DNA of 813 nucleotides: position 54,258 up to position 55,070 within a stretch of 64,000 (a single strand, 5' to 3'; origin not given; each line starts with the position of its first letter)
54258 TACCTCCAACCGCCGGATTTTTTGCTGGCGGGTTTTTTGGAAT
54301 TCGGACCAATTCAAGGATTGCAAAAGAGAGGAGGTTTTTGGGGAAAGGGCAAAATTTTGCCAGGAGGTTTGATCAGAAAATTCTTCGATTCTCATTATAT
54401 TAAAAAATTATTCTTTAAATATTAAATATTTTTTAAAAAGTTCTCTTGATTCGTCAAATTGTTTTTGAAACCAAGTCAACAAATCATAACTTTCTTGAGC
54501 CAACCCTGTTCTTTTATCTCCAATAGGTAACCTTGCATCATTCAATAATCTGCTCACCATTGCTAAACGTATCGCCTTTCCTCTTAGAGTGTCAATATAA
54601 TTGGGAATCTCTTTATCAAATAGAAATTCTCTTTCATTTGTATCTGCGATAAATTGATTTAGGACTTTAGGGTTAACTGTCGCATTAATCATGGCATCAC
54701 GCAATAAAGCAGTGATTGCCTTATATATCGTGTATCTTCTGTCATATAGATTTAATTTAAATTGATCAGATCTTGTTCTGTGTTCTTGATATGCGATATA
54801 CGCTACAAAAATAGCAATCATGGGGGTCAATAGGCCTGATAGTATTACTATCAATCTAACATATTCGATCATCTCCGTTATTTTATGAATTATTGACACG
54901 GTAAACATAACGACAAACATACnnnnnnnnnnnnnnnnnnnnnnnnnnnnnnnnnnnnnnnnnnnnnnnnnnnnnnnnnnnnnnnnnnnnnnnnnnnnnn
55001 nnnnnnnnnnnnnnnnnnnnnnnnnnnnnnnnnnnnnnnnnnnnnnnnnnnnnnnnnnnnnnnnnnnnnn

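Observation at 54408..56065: Uncharacterised two-gene module: a 380-aa protein with a C-terminal Rx4HG (HEPN-like) motif, translationally coupled to a 170-aa single-pass membrane protein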

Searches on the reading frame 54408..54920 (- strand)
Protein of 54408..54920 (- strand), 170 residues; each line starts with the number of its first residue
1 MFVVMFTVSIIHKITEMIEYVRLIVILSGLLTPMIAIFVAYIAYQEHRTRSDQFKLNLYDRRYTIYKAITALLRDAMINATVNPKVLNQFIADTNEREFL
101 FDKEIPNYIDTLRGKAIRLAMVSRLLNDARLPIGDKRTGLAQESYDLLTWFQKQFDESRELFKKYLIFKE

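Call 3: search_protein_families(library=pfam, proteins=[window:54408-54920:-], max_evalue=1)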
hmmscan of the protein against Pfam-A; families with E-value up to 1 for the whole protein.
window:54408-54920:- (170 aa): 1 family
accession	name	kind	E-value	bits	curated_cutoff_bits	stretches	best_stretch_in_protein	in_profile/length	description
PF12822.12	ECF_trnsprt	-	0.034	14.6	30.7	1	3-51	48-96/169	ECF transporter, substrate-specific component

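Call 4: search_protein_families(library=padloc, proteins=[window:54408-54920:-], max_evalue=1)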
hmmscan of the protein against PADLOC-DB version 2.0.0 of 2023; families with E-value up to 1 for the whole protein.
window:54408-54920:- (170 aa): 0 families

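Call 5: search_protein_families(library=ncbifam, proteins=[window:54408-54920:-], max_evalue=1)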
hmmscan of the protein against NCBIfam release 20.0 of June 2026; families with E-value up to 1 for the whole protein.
window:54408-54920:- (170 aa): 0 families

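Call 6: search_protein_families(library=phrogs, proteins=[window:54408-54920:-], max_evalue=1)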
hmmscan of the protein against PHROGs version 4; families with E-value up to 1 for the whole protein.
window:54408-54920:- (170 aa): 2 families
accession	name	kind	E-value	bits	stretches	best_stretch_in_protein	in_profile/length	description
phrog_31574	-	unknown function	0.0056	17.2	1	1-76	24-99/256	-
phrog_38034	-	unknown function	0.37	11.7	1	95-115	11-31/52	-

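Call 11: find_homologous_proteins(query=window:54408-54920:-, max_evalue=0.001)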
Query window:54408-54920:- (170 aa): 6 proteins with E <= 0.001 among 55 candidates.
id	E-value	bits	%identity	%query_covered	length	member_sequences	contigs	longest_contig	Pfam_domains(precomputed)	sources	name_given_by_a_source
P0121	9.5e-83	294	100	81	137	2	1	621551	-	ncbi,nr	ncbi:MAG TPA: hypothetical protein VMX18_03360 [Candidatus Bipolaricaulota bacterium]|nr:hypothetica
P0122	1.7e-30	124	45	87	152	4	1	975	-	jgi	jgi:hypothetical protein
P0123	3.2e-28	117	38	91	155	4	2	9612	-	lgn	-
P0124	7.3e-28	116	44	86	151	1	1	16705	-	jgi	-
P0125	1.3e-21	95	36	84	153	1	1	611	-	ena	-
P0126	1.8e-20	92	36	88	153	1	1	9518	-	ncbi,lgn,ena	-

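Call 34: find_encoding_contigs(protein=P0124, flank=6000, max_places=3)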
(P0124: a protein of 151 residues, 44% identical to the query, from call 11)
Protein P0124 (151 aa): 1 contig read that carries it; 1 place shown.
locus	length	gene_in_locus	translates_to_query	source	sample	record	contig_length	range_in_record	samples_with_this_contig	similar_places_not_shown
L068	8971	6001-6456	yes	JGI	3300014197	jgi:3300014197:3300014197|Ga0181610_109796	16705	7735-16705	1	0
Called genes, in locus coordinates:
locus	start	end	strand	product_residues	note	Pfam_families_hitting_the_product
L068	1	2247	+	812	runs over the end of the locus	PF04760:IF2_N, PF00009:GTP_EFTU, PF00025:Arf (weak), PF00071:Ras, PF01926:MMR_HSR1, PF02421:FeoB_N (weak), PF22042:EF-G_D2, PF11987:IF-2, +2 more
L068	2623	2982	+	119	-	PF02033:RBFA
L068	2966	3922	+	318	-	PF01368:DHH, PF02272:DHHA1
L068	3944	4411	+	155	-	PF19571:ACT_8 (weak), PF01842:ACT (weak), PF13291:ACT_4 (faint), PF22629:ACT_AHAS_ss (faint)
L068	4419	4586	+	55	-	-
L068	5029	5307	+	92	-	-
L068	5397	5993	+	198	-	-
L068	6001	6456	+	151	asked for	-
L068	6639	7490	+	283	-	PF00069:Pkinase, PF07714:PK_Tyr_Ser-Thr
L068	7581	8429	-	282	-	-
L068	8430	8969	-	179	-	?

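Call 35: find_encoding_contigs(protein=P0123, flank=6000, max_places=3)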
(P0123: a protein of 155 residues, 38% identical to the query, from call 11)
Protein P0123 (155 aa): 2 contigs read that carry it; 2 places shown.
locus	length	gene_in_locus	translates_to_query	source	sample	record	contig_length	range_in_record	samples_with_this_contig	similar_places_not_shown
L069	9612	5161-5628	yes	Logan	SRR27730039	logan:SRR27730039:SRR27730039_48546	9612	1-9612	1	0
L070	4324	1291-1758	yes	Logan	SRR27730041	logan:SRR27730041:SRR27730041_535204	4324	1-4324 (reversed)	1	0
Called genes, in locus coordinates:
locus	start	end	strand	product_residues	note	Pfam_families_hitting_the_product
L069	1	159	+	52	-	?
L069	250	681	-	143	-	PF00067:p450 (weak)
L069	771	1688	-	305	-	-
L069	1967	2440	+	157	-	PF13380:CoA_binding_2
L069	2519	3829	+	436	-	PF01053:Cys_Met_Meta_PP, PF00155:Aminotran_1_2, PF01041:DegT_DnrJ_EryC1, PF00266:Aminotran_5 (weak)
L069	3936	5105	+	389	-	PF00561:Abhydrolase_1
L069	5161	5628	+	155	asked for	-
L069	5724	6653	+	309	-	PF01734:Patatin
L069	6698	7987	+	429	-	PF01420:Methylase_S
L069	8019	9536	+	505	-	PF12161:HsdM_N, PF02384:N6_Mtase, PF01170:UPF0020, PF07669:Eco57I (weak)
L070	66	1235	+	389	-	PF00561:Abhydrolase_1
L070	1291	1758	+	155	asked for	-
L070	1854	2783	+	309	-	PF01734:Patatin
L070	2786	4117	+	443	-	PF01420:Methylase_S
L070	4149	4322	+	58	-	?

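Call 36: find_encoding_contigs(protein=P0126, flank=6000, max_places=3)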
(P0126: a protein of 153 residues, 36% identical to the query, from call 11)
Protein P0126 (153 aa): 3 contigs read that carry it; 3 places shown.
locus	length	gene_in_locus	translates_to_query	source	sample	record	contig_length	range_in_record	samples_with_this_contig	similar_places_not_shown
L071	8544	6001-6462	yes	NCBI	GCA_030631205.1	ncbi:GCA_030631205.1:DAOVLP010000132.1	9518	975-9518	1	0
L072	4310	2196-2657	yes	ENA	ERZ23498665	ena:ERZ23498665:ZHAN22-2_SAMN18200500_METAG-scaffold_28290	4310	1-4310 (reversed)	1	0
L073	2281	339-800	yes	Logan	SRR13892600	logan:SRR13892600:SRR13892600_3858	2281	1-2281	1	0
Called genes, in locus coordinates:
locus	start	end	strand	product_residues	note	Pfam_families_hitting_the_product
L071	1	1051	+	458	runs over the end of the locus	-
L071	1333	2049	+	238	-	-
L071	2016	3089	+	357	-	PF00656:Peptidase_C14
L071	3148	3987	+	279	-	-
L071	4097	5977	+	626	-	PF00041:fn3 (faint), PF16656:Pur_ac_phosph_N (faint), PF16974:NAR2 (faint), PF09603:Fib_succ_major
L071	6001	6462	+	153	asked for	-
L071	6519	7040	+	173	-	-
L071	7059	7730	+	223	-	-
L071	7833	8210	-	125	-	-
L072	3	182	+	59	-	?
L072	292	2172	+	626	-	PF00041:fn3 (faint), PF16656:Pur_ac_phosph_N (faint), PF16974:NAR2 (faint), PF09603:Fib_succ_major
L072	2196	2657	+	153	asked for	-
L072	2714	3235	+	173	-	-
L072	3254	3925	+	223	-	-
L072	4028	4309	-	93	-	?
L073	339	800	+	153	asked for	-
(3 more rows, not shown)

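Call 37: find_homologous_proteins(query=A2, max_evalue=0.001)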
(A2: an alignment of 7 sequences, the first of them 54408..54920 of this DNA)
Query A2 (7 sequences) (170 aa, profile of the alignment): 250 proteins with E <= 0.001 among 3023 candidates; the best 120 are listed.
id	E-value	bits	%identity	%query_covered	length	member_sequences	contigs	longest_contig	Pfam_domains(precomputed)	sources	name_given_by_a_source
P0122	6.2e-67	242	45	87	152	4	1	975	-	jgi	jgi:hypothetical protein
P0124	4.0e-65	236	44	86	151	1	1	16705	-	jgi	-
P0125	1.5e-62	228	36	84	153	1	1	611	-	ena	-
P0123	2.4e-61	224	38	91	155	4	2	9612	-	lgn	-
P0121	1.4e-57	212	100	81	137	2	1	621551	-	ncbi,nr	ncbi:MAG TPA: hypothetical protein VMX18_03360 [Candidatus Bipolaricaulota bacterium]|nr:hypothetica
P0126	3.5e-57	211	36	88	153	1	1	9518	-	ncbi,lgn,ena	-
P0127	3.2e-54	201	40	86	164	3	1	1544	-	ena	-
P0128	9.0e-53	196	37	85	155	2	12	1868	-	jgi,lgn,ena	-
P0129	1.1e-51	193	35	88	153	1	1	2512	-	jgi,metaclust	metaclust:\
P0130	1.0e-50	190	42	86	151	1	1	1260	-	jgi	jgi:hypothetical protein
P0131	1.6e-50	189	37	87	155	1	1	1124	-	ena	-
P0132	4.6e-50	188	40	92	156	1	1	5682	-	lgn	-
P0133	2.8e-49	185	59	86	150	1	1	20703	-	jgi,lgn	jgi:hypothetical protein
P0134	3.6e-49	185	59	88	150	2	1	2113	-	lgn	-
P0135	2.1e-48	182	54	86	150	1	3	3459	-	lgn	-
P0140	3.4e-46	175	40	90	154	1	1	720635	-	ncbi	ncbi:MAG: hypothetical protein AB1598_01160 [Thermodesulfobacteriota bacterium]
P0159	1.5e-42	163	41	88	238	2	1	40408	-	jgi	-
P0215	1.2e-35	141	36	86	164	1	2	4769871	-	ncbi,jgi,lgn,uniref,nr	ncbi:hypothetical protein [Prolixibacter denitrificans]|uniref:Uncharacterized protein n=1 Tax=Proli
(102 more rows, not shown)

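Call 39: find_encoding_contigs(protein=P0133, flank=6000, max_places=3)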
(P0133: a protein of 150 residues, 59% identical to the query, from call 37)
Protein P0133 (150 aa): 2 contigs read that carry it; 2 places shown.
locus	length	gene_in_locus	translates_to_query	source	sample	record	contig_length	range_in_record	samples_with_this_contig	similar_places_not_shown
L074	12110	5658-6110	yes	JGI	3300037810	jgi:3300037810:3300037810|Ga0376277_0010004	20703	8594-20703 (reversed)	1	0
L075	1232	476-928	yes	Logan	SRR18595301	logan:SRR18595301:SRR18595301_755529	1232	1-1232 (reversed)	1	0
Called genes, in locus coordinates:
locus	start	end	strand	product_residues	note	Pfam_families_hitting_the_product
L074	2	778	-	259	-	?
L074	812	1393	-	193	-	PF00625:Guanylate_kin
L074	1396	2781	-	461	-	PF21710:Spt6_S1 (faint), PF00575:S1, PF21266:S1_RRP4 (faint), PF23459:S1_RRP5 (faint), PF00575:S1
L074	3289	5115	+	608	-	PF04932:Wzy_C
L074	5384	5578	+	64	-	-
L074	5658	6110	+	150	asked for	-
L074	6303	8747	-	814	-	PF00521:DNA_topoisoIV, PF03989:DNA_gyraseA_C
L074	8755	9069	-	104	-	-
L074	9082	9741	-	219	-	PF13483:Lactamase_B_3, PF12706:Lactamase_B_2 (weak)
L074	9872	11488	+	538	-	PF01743:PolyA_pol, PF12627:PolyA_pol_RNAbd, PF01966:HD, PF13735:tRNA_NucTran2_2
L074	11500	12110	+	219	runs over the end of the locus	-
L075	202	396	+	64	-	-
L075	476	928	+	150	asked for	-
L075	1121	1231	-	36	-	?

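Call 66: find_encoding_contigs(protein=P0215, flank=6000, max_places=1)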
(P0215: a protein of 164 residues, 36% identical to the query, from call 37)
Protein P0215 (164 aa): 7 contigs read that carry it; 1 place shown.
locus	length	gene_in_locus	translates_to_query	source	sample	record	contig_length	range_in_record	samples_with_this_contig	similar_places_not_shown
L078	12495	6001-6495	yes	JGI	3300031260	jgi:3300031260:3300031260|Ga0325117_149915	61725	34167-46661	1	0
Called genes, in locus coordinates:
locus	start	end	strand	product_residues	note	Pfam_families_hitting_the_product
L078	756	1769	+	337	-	PF00248:Aldo_ket_red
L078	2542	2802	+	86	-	-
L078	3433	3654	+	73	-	-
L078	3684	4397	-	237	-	PF19775:DUF6261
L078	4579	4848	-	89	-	-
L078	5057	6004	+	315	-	PF01844:HNH, PF14279:HNH_5 (weak)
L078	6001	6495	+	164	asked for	-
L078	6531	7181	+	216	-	-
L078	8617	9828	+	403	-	PF00248:Aldo_ket_red, PF13534:Fer4_17 (weak)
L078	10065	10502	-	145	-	PF00190:Cupin_1 (weak), PF07883:Cupin_2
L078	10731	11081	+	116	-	PF01638:HxlR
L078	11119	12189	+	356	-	PF03193:RsgA_GTPase, PF00009:GTP_EFTU (faint), PF00005:ABC_tran (weak), PF01926:MMR_HSR1 (weak)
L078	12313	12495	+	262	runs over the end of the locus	-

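Call 67: find_encoding_contigs(protein=P0140, flank=6000, max_places=1)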
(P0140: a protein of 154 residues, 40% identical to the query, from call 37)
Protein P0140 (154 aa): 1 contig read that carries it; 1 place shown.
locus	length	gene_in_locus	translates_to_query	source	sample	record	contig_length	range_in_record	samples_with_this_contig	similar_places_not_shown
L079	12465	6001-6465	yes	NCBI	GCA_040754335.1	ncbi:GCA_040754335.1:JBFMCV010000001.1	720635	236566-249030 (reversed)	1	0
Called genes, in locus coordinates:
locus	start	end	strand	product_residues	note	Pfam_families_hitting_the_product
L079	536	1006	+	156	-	-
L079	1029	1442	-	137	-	PF13581:HATPase_c_2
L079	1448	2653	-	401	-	PF00072:Response_reg, PF07228:SpoIIE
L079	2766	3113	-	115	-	PF01740:STAS, PF13466:STAS_2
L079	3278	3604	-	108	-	PF21173:DksA-like_N, PF01258:zf-dskA_traR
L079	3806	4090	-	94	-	-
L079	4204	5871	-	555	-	PF13175:AAA_15 (weak), PF13304:AAA_21, PF13175:AAA_15 (weak)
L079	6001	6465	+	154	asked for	-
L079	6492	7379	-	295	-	-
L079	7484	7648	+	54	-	-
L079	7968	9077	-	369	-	PF04055:Radical_SAM, PF19288:CofH_C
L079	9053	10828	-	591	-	PF20695:UbiD_N, PF01977:UbiD, PF20696:UbiD_C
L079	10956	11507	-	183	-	PF02441:Flavoprotein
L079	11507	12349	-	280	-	PF01040:UbiA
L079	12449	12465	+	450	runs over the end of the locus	PF03448:MgtE_N, PF14841:FliG_M (faint), PF00571:CBS, PF01769:MgtE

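Call 68: find_encoding_contigs(protein=P0159, flank=6000, max_places=1)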
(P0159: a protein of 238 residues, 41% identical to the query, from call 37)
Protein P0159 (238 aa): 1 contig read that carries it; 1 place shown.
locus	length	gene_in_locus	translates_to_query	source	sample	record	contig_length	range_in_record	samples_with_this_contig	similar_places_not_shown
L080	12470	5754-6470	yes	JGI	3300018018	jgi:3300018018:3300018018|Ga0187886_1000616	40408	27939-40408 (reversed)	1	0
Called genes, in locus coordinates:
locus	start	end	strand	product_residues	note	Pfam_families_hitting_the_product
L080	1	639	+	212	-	?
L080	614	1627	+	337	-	PF00108:Thiolase_N (faint), PF08545:ACP_syn_III, PF08541:ACP_syn_III_C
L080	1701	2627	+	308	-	PF00698:Acyl_transf_1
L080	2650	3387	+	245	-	PF00106:adh_short, PF08659:KR, PF13561:adh_short_C2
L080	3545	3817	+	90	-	PF14573:PP-binding_2 (weak), PF00550:PP-binding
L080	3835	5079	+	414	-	PF00109:ketoacyl-synt, PF02801:Ketoacyl-synt_C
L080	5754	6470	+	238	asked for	-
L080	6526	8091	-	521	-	PF13510:Fer2_4 (weak), PF17651:Raco_middle, PF14574:RACo_C_ter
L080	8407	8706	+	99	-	-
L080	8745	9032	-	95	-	-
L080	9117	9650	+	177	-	PF07638:Sigma70_ECF (faint), PF04542:Sigma70_r2, PF08281:Sigma70_r4_2 (weak), PF04545:Sigma70_r4 (weak)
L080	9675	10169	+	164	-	-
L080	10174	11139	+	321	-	-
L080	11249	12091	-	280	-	PF01694:Rhomboid, PF08551:DUF1751 (weak), PF20216:DUF6576 (weak)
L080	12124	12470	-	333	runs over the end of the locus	PF01790:LGT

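Call 72: find_related_loci(query=A7, collection=metagenome_contigs, flank=5000)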
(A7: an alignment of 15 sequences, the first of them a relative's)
Query A7 (155 aa) in metagenome_contigs; peptide patterns used: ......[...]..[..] (x = any residue, [..] = any of these).
145 stretches matched a pattern; 95 encode a relative of the query (tblastn E <= 1e-3); the best 80 are kept; 80 distinct loci.
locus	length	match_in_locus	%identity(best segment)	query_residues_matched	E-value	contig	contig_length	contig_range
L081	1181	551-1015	72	1-155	8e-77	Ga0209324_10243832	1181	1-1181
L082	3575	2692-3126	50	8-152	7e-44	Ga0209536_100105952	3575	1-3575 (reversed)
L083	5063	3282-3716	50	8-152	7e-44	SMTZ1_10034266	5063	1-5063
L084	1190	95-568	41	1-152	6e-42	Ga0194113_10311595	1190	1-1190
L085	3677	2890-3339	41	5-154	1e-38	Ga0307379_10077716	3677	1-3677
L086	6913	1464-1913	41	5-153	3e-37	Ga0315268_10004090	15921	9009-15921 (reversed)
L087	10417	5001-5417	45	13-152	6e-36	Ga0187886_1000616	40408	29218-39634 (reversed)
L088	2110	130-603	38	1-152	1e-35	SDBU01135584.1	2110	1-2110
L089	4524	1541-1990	44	5-152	1e-35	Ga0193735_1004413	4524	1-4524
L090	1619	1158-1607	42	5-152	2e-35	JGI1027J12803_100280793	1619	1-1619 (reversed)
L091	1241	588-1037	40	5-152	9e-36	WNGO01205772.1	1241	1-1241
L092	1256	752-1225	38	1-152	2e-35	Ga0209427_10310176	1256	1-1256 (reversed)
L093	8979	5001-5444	39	3-149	2e-32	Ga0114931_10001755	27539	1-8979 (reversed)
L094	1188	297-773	36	1-153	3e-32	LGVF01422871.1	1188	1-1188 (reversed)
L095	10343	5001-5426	37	15-155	1e-30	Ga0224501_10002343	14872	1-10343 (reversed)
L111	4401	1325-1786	36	1-151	2e-28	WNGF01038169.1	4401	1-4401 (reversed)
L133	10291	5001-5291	49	8-104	2e-25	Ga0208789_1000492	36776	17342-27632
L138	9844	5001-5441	35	7-154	1e-23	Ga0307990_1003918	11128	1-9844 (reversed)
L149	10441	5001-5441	29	11-149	1e-18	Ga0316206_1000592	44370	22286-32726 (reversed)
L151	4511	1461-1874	34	15-150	4e-17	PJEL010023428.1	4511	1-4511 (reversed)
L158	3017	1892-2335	26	7-154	2e-14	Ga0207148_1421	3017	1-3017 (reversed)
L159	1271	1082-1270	48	6-68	4e-14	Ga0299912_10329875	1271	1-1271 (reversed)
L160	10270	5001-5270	33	8-97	8e-14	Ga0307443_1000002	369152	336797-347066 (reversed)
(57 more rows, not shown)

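Call 75: search_protein_families(library=pfam, alignment_id=A8, max_evalue=0.0001)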
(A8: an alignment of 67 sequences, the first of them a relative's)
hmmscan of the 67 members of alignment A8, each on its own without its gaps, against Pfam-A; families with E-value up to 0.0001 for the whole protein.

A. member 1, L068:5397-5993:+ (198 aa): 0 families

B. families by the number of members that match (of 67 scanned): 40 families (the first 25 are shown)
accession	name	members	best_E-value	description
PF09603.15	Fib_succ_major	4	1.5e-36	Fibrobacter succinogenes major domain (Fib_succ_major)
PF04326.19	SLFN_AlbA_2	3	3.8e-18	Schlafen, AlbA_2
PF00041.27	fn3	2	1.4e-07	Fibronectin type III domain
PF01967.27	MoaC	1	1.6e-55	MoaC family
PF05148.21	Methyltransf_8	1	1.4e-49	Hypothetical methyltransferase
PF14022.11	DUF4238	1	5.7e-40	Protein of unknown function (DUF4238)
PF01734.28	Patatin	1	1.4e-37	Patatin-like phospholipase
PF00589.27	Phage_integrase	1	1.9e-34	Phage integrase family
PF01546.33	Peptidase_M20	1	3.4e-32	Peptidase family M20/M25/M40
PF13495.12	Phage_int_SAM_4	1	2e-29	Phage integrase, N-terminal SAM-like domain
PF13365.12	Trypsin_2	1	3e-27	Trypsin-like peptidase domain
PF13175.12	AAA_15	1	6.3e-23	AAA ATPase domain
PF00561.26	Abhydrolase_1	1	1.3e-22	alpha/beta hydrolase fold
PF13304.12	AAA_21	1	1.2e-18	AAA domain, putative AbiEii toxin, Type IV TA system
PF07883.17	Cupin_2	1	2.6e-16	Cupin domain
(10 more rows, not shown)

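Call 76: search_protein_families(library=padloc, alignment_id=A8, max_evalue=0.00001)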
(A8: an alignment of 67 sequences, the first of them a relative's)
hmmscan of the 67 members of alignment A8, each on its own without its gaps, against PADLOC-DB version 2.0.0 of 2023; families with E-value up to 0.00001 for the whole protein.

A. member 1, L068:5397-5993:+ (198 aa): 0 families

B. families by the number of members that match (of 67 scanned): 139 families (the first 25 are shown)
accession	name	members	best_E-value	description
PDLC03878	NsnB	1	8.4e-26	-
PDLC02979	AriA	1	4.3e-25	-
PDLC02980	AriA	1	1.2e-22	-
PDLC02981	AriAB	1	1.2e-22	-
PDLC04213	HEC-02A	1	3.7e-22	-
PDLC02960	RT-Protease_XI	1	5e-21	single gene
PDLC02959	RT-Protease_XI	1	1e-19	single gene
PDLC04135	mad3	1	7.7e-19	mads_3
PDLC04611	PDC-M38A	1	1.2e-18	-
PDLC04607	PDC-M38A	1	3.2e-18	-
PDLC00082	GajA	1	1e-17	AAA ATPase domain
PDLC02358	Old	1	2.7e-17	Old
PDLC02336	AbiLi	1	3.8e-17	AbiLi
PDLC04175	HEC-01A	1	4.2e-17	-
PDLC00278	PtuA1|PtuA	1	1.5e-16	AAA ATPase domain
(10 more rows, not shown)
